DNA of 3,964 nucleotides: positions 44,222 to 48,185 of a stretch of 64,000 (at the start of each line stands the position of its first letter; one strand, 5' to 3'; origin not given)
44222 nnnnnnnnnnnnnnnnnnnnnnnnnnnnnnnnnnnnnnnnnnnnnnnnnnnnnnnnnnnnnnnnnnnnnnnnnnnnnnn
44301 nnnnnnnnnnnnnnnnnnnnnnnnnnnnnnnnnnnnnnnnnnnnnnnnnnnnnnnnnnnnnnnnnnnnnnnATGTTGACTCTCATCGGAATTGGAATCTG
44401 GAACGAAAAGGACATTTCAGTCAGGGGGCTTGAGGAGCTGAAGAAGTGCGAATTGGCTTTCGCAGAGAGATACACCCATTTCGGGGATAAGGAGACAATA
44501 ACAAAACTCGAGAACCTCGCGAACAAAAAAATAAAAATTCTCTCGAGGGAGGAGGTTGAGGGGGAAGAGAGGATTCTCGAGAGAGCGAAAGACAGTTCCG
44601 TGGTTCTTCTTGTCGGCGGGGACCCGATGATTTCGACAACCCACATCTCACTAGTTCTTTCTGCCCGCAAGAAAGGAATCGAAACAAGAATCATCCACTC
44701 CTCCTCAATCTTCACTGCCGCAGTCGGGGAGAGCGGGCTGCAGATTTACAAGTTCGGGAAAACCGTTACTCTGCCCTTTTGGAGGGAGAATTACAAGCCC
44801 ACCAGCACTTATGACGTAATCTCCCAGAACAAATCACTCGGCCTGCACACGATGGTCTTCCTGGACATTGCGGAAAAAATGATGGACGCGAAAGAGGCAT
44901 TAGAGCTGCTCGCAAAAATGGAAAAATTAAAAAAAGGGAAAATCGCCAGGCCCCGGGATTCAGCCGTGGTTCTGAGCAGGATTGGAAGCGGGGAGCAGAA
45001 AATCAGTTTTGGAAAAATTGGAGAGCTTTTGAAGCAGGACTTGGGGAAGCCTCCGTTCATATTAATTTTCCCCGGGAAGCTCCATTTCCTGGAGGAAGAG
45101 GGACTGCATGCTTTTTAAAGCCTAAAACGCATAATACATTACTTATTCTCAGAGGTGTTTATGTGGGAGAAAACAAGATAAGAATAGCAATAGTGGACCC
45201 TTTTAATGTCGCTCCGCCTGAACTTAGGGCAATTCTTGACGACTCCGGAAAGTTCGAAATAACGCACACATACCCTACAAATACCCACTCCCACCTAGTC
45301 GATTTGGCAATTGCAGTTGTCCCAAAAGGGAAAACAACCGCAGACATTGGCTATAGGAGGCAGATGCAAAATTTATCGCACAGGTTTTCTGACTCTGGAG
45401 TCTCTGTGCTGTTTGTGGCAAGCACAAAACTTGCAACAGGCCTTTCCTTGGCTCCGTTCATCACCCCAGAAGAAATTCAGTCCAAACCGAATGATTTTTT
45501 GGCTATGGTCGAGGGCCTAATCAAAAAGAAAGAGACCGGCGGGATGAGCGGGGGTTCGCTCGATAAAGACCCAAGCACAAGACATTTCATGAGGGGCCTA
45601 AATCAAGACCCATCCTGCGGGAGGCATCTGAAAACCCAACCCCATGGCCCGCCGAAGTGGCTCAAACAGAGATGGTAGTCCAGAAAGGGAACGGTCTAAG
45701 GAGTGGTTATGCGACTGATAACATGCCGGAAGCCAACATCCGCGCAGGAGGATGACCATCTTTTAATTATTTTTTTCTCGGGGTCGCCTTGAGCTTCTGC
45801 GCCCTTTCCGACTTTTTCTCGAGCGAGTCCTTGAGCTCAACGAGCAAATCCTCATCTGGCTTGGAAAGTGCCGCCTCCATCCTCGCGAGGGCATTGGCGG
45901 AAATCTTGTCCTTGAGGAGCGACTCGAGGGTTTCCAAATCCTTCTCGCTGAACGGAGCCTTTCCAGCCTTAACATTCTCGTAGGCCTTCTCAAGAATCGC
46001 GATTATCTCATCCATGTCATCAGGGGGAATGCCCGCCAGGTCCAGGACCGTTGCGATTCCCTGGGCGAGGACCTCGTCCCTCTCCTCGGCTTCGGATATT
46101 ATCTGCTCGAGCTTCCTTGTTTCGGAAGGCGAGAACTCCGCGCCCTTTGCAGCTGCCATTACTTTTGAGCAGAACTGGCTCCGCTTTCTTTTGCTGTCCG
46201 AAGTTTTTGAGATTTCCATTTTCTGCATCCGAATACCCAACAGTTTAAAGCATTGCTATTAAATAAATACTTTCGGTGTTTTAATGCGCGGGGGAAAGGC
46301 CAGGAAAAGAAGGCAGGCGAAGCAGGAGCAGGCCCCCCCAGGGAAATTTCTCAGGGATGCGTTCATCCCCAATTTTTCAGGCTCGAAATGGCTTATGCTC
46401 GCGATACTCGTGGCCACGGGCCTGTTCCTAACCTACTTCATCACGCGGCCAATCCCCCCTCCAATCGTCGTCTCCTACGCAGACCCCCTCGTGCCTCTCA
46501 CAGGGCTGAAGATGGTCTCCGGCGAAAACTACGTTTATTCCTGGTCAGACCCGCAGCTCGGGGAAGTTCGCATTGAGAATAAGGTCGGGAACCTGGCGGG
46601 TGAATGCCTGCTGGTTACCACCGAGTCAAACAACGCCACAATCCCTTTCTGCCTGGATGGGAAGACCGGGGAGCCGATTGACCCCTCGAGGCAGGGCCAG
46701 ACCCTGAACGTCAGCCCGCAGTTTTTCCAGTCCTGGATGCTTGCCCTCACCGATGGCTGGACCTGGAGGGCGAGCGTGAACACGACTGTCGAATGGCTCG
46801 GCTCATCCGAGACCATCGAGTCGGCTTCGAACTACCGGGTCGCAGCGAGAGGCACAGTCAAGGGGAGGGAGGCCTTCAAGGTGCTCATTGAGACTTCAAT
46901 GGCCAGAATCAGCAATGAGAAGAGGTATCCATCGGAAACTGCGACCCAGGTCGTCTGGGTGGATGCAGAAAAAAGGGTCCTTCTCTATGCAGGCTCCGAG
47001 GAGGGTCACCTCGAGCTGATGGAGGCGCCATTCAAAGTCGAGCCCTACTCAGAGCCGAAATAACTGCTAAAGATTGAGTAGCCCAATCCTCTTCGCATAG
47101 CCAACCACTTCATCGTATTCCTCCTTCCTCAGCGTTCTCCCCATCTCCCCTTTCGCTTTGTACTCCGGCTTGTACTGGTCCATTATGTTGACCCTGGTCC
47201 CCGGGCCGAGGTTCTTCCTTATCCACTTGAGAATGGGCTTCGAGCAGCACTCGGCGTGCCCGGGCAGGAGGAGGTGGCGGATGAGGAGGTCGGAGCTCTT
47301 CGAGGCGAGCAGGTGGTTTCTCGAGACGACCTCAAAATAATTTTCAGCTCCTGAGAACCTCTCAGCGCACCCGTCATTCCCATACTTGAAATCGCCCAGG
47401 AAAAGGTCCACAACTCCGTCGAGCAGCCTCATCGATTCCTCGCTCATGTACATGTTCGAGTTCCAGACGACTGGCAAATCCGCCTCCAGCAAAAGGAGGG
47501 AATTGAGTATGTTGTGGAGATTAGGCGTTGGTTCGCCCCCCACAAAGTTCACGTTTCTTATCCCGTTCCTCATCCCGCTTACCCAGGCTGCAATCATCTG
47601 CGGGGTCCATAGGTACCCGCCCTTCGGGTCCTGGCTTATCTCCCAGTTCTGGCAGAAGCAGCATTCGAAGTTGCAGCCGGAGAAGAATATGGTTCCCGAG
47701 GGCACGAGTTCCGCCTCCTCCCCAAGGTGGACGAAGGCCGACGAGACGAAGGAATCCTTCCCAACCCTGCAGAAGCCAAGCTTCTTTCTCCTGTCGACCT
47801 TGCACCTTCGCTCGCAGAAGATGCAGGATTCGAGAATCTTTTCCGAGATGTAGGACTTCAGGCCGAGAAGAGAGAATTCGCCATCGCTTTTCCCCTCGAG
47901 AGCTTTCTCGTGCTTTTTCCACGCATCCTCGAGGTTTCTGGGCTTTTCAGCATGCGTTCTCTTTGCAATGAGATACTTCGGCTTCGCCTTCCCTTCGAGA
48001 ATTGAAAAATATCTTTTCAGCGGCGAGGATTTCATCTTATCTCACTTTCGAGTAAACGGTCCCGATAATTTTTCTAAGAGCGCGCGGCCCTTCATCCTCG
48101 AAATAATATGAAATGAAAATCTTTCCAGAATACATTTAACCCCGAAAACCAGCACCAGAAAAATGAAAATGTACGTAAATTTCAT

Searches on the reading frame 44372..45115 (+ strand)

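Call 65: search_protein_families(library=pfam, proteins=[window:44372-45115:+], max_evalue=0.001)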
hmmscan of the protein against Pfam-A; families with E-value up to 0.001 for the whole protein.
window:44372-45115:+ (248 aa): 1 family
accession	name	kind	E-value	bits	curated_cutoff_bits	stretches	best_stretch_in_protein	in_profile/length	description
PF00590.25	TP_methylase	-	2e-23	83.9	27.8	1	1-219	1-211/212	Tetrapyrrole (Corrin/Porphyrin) Methylases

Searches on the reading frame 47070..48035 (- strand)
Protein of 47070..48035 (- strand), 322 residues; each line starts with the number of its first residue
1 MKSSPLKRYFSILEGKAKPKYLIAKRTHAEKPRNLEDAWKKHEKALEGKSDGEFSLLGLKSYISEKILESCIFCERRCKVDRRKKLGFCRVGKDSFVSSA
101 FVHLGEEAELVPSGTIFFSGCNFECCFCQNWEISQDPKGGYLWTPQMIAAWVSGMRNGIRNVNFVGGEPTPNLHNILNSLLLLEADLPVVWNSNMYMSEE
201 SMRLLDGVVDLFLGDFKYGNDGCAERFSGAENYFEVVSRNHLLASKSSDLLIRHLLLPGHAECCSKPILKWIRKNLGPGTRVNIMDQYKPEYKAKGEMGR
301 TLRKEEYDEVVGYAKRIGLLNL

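Call 65: search_protein_families(library=pfam, proteins=[window:47070-48035:-], max_evalue=0.001)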
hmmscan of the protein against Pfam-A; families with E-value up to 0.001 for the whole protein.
window:47070-48035:- (322 aa): 2 families
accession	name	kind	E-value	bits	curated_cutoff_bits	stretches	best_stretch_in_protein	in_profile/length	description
PF04055.27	Radical_SAM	-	3.8e-15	56.9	29.5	1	116-263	2-157/166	Radical SAM superfamily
PF13353.11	Fer4_12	-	9.6e-09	36.1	22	1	115-202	9-98/137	4Fe-4S single cluster domain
